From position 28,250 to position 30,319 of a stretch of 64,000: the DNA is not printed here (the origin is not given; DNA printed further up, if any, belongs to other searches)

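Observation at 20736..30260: NRPS apparently co-transcribed with a partner-switching module that has no sigma factor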

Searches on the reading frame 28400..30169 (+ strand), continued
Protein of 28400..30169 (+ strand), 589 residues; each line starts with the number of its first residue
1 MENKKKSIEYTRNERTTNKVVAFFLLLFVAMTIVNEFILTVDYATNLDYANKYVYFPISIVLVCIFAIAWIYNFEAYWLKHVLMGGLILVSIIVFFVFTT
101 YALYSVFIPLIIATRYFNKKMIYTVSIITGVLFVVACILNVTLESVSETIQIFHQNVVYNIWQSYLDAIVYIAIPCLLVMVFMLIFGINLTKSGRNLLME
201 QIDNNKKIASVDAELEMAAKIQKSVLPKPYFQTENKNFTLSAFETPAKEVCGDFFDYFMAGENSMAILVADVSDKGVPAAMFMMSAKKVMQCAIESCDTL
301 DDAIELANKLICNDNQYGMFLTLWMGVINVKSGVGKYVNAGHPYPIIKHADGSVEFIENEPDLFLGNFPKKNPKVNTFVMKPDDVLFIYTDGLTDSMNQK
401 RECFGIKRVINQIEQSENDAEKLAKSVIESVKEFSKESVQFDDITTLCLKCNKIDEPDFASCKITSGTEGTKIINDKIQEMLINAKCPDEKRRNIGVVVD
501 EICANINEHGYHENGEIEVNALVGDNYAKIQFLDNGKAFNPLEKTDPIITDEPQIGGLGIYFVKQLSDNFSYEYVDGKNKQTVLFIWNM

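Call 30: find_related_loci(query=A1, collection=genome_contigs, flank=10000)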
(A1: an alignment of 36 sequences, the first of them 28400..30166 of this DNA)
Query A1 (589 aa) in genome_contigs; peptide patterns used: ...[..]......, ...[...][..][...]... (x = any residue, [..] = any of these).
600 stretches matched a pattern (row limit reached: there are more); 597 encode a relative of the query (tblastn E <= 1e-3); the best 80 are kept; 80 distinct loci.
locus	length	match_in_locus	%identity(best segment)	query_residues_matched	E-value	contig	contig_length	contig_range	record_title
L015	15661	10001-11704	34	5-588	7e-105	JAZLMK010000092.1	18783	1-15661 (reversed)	MAG: Fibrobacter sp. isolate T1900044955_TA20190009.MAGScoT_cleanbin_000018 SGB_3810_k141_1499879, whole genome shotgun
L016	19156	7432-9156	37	10-583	4e-127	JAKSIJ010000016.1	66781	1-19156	MAG: Fibrobacter sp. isolate Horse_feces18 MAG018_16, whole genome shotgun sequence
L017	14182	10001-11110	35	211-579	6e-66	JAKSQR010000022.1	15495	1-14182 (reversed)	MAG: Clostridia bacterium isolate Horse_feces234 MAG234_22, whole genome shotgun sequence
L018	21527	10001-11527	30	97-579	6e-65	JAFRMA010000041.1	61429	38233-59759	MAG: Solobacterium sp. isolate RGIG2592 Goat_Jejunum.Co__c436782, whole genome shotgun sequence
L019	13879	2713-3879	33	211-587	5e-65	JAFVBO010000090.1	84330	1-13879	MAG: Lachnospiraceae bacterium isolate RGIG5021 Roe_deer_Rumen.Co__c878895, whole genome shotgun sequence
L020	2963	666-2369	30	24-582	1e-64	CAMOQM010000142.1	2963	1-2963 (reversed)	MAG: uncultured Bacillales bacterium isolate SRR873606_bin.8_metaWRAP_v1.3_MAG genome assembly, contig: NODE_123613_leng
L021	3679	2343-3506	33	198-579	3e-64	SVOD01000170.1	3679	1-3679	MAG: Oscillospiraceae bacterium isolate SIG556 NODE_68153_length_3679_cov_5.924486, whole genome shotgun sequence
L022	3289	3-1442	32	108-579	4e-64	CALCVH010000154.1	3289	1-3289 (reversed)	MAG TPA_asm: uncultured Firmicutes bacterium isolate SRR873599_bin.187_CONCOCT_v1.1_MAG genome assembly, contig: ERZ1756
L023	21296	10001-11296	31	151-579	1e-62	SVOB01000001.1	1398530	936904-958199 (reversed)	MAG: Oscillospiraceae bacterium isolate SIG554 NODE_1_length_1398530_cov_94.949735, whole genome shotgun sequence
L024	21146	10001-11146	34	209-584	5e-63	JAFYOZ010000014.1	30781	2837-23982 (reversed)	MAG: Oscillospiraceae bacterium isolate RGIG7290 Water_buffalos_Cecum-4__c32410, whole genome shotgun sequence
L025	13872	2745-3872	34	209-579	3e-62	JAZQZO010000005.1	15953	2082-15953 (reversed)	MAG: Acutalibacteraceae bacterium isolate T1900045153_TC20190147.MAGScoT_cleanbin_000036 SGB_4965_k141_2487817, whole ge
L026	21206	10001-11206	33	198-579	3e-62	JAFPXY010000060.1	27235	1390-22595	MAG: Bacillota bacterium isolate RGIG1576 Goat_Abomasum.Co__c2398762, whole genome shotgun sequence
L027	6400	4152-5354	33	194-584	6e-62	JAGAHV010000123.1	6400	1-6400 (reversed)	MAG: Clostridia bacterium isolate RGIG8456 Water_deer_Abomasum.Co__c235831, whole genome shotgun sequence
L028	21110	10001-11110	35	211-579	2e-61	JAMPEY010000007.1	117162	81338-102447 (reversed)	MAG: Lachnoclostridium sp. isolate NALB_7861_22 Scaffold_#7__SCF_007___117162_bp, whole genome shotgun sequence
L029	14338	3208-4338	36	213-583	5e-61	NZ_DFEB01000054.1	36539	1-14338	MAG: Treponema sp. UBA3813 UBA3813_contig_7541, whole genome shotgun sequence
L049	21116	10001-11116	34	214-579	6e-60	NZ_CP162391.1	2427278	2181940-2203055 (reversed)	Ruminococcus sp. JE7B6 chromosome, complete genome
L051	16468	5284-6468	31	89-449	6e-53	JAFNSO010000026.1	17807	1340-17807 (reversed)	MAG: Ruminococcus sp. isolate RGIG84 Dairy_cattle_Abomasum.Co__c1256211, whole genome shotgun sequence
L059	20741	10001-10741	41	204-449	1e-50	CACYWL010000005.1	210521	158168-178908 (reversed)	MAG: uncultured Clostridiales bacterium isolate RUG12331 genome assembly, contig: RUG12331_asm_5, whole genome shotgun s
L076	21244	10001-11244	33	175-579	1e-47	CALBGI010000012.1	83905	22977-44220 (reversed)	MAG TPA_asm: uncultured Blautia sp. isolate ERR318676_bin.45_CONCOCT_v1.1_MAG genome assembly, contig: ERZ1764583.335, w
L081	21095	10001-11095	31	212-579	5e-47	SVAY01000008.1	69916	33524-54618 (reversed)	MAG: Erysipelotrichaceae bacterium isolate SIG214 NODE_134_length_69916_cov_288.715531, whole genome shotgun sequence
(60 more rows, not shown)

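Call 44: search_protein_families(library=pfam, proteins=[L049:6068-7822:+, L081:6964-8703:+, L051:6515-8284:+, L076:15261-16922:+, L049:8882-11158:+, L081:9002-11122:+, L016:9188-10681:+, L059:7280-9157:+, L051:4927-6486:+], max_evalue=0.001)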
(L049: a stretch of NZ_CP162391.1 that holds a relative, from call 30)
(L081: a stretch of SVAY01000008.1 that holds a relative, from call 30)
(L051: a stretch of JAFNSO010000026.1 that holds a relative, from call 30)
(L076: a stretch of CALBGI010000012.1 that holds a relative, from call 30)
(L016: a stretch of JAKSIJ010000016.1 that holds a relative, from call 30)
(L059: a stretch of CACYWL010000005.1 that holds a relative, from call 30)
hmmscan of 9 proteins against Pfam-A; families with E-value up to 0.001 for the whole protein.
L049:6068-7822:+ (584 aa): 1 family
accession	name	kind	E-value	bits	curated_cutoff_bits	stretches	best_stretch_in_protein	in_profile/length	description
PF01554.23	MatE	-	1.8e-26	93.2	24.9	2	20-179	1-159/161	MatE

L081:6964-8703:+ (579 aa): 2 families
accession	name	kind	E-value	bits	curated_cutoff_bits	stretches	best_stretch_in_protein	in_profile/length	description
PF01554.23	MatE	-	3.4e-26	92.3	24.9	2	18-174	1-158/161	MatE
PF13581.12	HATPase_c_2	-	3.4e-16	59.9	27.4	1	457-562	5-116/127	Histidine kinase-like ATPase domain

L051:6515-8284:+ (589 aa): 2 families
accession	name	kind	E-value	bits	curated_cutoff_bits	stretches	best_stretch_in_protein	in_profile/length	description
PF01554.23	MatE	-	8.2e-34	117.1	24.9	2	20-181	3-160/161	MatE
PF13581.12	HATPase_c_2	-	3.8e-10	40.3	27.4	1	471-588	5-126/127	Histidine kinase-like ATPase domain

L076:15261-16922:+ (553 aa): 2 families
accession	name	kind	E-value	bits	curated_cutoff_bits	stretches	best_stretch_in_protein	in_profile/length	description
PF01554.23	MatE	-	2.2e-31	109.2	24.9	2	23-180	3-159/161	MatE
PF13581.12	HATPase_c_2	-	7.3e-06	26.4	27.4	1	472-546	7-82/127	Histidine kinase-like ATPase domain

L049:8882-11158:+ (758 aa): 3 families
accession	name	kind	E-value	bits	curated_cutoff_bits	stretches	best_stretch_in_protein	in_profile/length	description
PF07228.17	SpoIIE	-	7.4e-46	157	25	1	423-611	2-189/192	Stage II sporulation protein E (SpoIIE)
PF13581.12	HATPase_c_2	-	3.5e-20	72.7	27.4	1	625-751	2-127/127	Histidine kinase-like ATPase domain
PF00672.30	HAMP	-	3.9e-06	27.5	25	1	313-361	4-52/53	HAMP domain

L081:9002-11122:+ (706 aa): 2 families
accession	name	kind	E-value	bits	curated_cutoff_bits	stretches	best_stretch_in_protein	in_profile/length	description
PF07228.17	SpoIIE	-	6e-40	137.7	25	1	381-570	1-190/192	Stage II sporulation protein E (SpoIIE)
PF13581.12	HATPase_c_2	-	3.8e-07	30.6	27.4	1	601-702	23-125/127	Histidine kinase-like ATPase domain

L016:9188-10681:+ (497 aa): 2 families
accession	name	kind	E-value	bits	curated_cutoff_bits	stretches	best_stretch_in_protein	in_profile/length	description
PF07228.17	SpoIIE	-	2.6e-51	174.7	25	1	307-496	2-190/192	Stage II sporulation protein E (SpoIIE)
PF07694.17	5TM-5TMR_LYT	-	7.3e-05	22.9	24.6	1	4-142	15-145/169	5TMR of 5TMR-LYT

L059:7280-9157:+ (625 aa): 4 families
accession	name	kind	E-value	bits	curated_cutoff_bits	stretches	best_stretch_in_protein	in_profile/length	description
PF00501.34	AMP-binding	-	7.5e-72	242.7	29.9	1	118-482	3-384/384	AMP-binding enzyme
PF13193.12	AMP-binding_C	-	1.3e-10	42.5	24.5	1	532-607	1-76/76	AMP-binding enzyme C-terminal domain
PF01740.26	STAS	-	1.1e-07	32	22.6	1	7-103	5-105/106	STAS domain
PF13466.11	STAS_2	-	2.5e-05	24.8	29.2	1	16-92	2-80/80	STAS domain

L051:4927-6486:+ (519 aa): 1 family
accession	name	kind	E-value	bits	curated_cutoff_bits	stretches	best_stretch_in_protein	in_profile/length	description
PF07228.17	SpoIIE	-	1.3e-48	166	25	1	325-516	1-191/192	Stage II sporulation protein E (SpoIIE)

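Call 53: predict_structure(alignment_id=A1)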
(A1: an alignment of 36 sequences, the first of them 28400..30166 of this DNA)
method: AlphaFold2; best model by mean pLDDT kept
length: 589 residues; sequences in the alignment: 36
mean_pLDDT: 89.1   pTM: 0.67
mean pLDDT of the five models: 89.1, 88.3, 87.3, 86.8, 86.7
residues with pLDDT >= 90: 364; 70-90: 205; 50-70: 15; < 50: 5
segments of 3 or more residues with pLDDT < 50: 1-5
pLDDT, mean of each block of 10 residues (from residue 1): 58 89 92 83 70 87 94 91 94 89 91 90 94 94 87 75 87 93 92 81 79 82 89 95 87 92 94 85 91 92 93 85 95 95 94 90 82 91 97 93 94 94 95 88 93 95 91 95 94 95 89 88 96 91 81 71 91 93 93
secondary structure, 60 per line:
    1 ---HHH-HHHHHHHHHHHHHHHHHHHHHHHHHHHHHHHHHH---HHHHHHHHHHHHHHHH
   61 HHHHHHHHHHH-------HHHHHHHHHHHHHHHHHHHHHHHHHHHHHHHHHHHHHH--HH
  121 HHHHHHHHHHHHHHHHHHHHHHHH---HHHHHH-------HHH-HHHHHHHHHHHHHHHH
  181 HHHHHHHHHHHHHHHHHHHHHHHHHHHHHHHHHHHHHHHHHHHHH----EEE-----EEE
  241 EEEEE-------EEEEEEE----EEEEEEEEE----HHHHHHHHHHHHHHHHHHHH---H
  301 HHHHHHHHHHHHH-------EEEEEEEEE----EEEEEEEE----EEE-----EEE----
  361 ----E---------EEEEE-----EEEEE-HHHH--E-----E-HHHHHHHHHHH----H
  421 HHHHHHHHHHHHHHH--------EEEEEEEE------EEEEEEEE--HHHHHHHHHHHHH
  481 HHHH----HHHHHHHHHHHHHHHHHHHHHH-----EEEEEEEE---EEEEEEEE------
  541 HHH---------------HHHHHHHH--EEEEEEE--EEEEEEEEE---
elements in order: H8-41 H45-71 H79-116 H119-144 H148-153 H165-225 E230-232 E238-245 E253-259 E264-272 H277-296 H300-313 E321-329 E334-341 E346-348 E354-356 E375-379 E385-389 H391-394 H405-415 H420-435 E444-451 E458-465 H468-484 H489-510 E516-523 E527-534 H559-566 E569-575 E578-586

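Call 55: fold_search(model_id=the predicted structure, library=pdb)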
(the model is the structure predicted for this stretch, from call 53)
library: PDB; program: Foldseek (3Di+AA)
matches with E <= 10: 568; with E <= 0.001: 165
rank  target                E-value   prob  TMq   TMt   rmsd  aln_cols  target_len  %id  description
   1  3ke6_A                1.3e-18  1.00  0.32  0.51  15.3       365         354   20  The crystal structure of the RsbU and RsbW domains of Rv1364c from Mycobacterium tuberculosis (released 2010-11-10)
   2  3ke6_B                1.8e-17  1.00  0.32  0.53  15.7       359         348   20  The crystal structure of the RsbU and RsbW domains of Rv1364c from Mycobacterium tuberculosis (released 2010-11-10)
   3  6k4e_B                1.1e-11  1.00  0.35  0.81   2.9       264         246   19  SiaA-PP2C domain of Pseudomonas aeruginosa (released 2019-06-26)
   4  3eq2_A                2.4e-11  1.00  0.34  0.52   6.3       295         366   18  Structure of Hexagonal Crystal form of Pseudomonas aeruginosa RssB (released 2009-10-20)
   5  3f79_D                2.9e-11  1.00  0.34  0.81   4.3       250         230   21  Structure of pseudo-centered cell crystal form of the C-terminal phosphatase domain of P. aeruginosa RssB (released 2009-11-24)
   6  5ucg_B                3.2e-11  1.00  0.33  0.56   2.7       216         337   18  Structure of the PP2C Phosphatase Domain and a Fragment of the Regulatory Domain of the Cell Fate Determinant SpoIIE f (released 2017-05-31)
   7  3f79_B                5.0e-11  1.00  0.34  0.81   4.2       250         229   20  Structure of pseudo-centered cell crystal form of the C-terminal phosphatase domain of P. aeruginosa RssB (released 2009-11-24)
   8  6k4e_A                5.3e-11  1.00  0.35  0.80   3.0       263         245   19  SiaA-PP2C domain of Pseudomonas aeruginosa (released 2019-06-26)
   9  5ucg_D                8.1e-11  1.00  0.33  0.56   4.2       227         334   18  Structure of the PP2C Phosphatase Domain and a Fragment of the Regulatory Domain of the Cell Fate Determinant SpoIIE f (released 2017-05-31)
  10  3f79_C                1.2e-10  1.00  0.33  0.79   4.5       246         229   20  Structure of pseudo-centered cell crystal form of the C-terminal phosphatase domain of P. aeruginosa RssB (released 2009-11-24)
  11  3f79_F                1.2e-10  1.00  0.31  0.75   7.3       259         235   21  Structure of pseudo-centered cell crystal form of the C-terminal phosphatase domain of P. aeruginosa RssB (released 2009-11-24)
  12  3es2_A                1.4e-10  1.00  0.31  0.77   7.0       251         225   20  Structure of the C-terminal phosphatase domain of P. aeruginonsa RssB (released 2009-10-20)
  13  3eq2_B                1.4e-10  1.00  0.35  0.52   6.2       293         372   19  Structure of Hexagonal Crystal form of Pseudomonas aeruginosa RssB (released 2009-10-20)
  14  5ucg_E                2.1e-10  1.00  0.32  0.55  16.1       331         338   16  Structure of the PP2C Phosphatase Domain and a Fragment of the Regulatory Domain of the Cell Fate Determinant SpoIIE f (released 2017-05-31)
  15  5mqh                  2.6e-10  1.00  0.30  0.70   4.5       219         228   19  Structure of the Phosphatase Domain of the Cell Fate Determinant SpoIIE from Bacillus subtilis in a crystal form without (released 2017-05-31)
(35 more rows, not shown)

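Call 56: find_encoding_contigs(protein=P0028, flank=10000, max_places=1)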
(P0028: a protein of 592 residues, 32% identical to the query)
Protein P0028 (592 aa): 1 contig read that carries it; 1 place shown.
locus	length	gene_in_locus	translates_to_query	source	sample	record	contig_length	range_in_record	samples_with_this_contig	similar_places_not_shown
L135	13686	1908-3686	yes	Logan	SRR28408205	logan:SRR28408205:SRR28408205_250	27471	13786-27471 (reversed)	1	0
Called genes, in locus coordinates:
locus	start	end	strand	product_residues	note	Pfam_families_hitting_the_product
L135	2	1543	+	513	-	?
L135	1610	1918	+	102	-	PF01740:STAS, PF13466:STAS_2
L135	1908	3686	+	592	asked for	PF07228:SpoIIE, PF13581:HATPase_c_2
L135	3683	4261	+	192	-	PF01648:ACPS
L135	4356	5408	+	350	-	PF03741:TerC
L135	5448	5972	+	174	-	PF00156:Pribosyltran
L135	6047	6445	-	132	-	-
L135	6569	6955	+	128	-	-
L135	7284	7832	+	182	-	-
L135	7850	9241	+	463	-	PF03600:CitMHS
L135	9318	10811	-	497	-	PF00999:Na_H_Exchanger, PF02080:TrkA_C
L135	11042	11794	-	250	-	PF00515:TPR_1, PF07719:TPR_2 (weak), PF13181:TPR_8 (weak), PF13414:TPR_11, PF08239:SH3_3 (weak)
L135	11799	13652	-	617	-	PF13584:BatD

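Call 57: find_encoding_contigs(protein=P0034, flank=10000, max_places=1)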
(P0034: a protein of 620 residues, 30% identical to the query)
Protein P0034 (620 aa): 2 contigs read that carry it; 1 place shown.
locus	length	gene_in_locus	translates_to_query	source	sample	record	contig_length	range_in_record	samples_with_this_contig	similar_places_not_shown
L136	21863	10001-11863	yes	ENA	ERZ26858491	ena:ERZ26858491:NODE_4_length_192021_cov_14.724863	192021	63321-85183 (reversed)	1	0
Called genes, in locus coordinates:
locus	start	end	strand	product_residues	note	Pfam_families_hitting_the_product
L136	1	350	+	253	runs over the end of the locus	PF00106:adh_short, PF08659:KR (weak), PF13561:adh_short_C2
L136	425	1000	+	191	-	-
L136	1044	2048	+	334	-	PF00849:PseudoU_synth_2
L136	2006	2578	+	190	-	PF03838:RecU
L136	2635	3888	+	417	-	PF13393:tRNA-synt_His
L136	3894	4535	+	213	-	PF01634:HisG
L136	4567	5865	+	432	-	PF00815:Histidinol_dh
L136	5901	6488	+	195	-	PF00475:IGPD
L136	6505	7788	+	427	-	PF00977:His_biosynth, PF01502:PRA-CH, PF01503:PRA-PH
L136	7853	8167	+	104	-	-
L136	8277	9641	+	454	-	PF01554:MatE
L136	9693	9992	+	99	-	PF01740:STAS, PF13466:STAS_2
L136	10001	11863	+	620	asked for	PF07228:SpoIIE, PF13581:HATPase_c_2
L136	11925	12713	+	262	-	PF08713:DNA_alkylation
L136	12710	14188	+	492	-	PF05970:PIF1 (faint), PF00004:AAA (faint), PF09848:SLFN-g3_helicase (weak), PF13401:AAA_22 (weak)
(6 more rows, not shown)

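Call 58: find_encoding_contigs(protein=P0094, flank=10000, max_places=1)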
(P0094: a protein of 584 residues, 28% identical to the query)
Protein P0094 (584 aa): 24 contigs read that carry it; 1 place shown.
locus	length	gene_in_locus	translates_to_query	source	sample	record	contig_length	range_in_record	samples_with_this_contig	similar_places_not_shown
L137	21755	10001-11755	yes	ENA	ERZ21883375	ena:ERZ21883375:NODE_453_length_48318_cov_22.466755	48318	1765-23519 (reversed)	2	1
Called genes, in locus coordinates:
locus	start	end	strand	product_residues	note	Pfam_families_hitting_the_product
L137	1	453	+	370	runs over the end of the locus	PF01939:NucS_C (weak)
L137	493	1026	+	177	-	PF00657:Lipase_GDSL, PF13472:Lipase_GDSL_2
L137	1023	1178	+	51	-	-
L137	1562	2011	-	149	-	PF12844:HTH_19, PF01381:HTH_3, PF13443:HTH_26 (weak), PF13560:HTH_31, PF12674:Zn_ribbon_2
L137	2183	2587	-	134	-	-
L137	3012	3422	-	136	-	-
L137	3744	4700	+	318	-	-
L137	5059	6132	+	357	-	-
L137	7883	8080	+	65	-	-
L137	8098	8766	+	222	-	-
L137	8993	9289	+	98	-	PF01740:STAS, PF13466:STAS_2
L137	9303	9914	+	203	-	PF00903:Glyoxalase, PF13669:Glyoxalase_4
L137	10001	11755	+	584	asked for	PF07228:SpoIIE, PF13581:HATPase_c_2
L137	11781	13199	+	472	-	PF02554:CstA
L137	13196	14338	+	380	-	PF13407:Peripla_BP_4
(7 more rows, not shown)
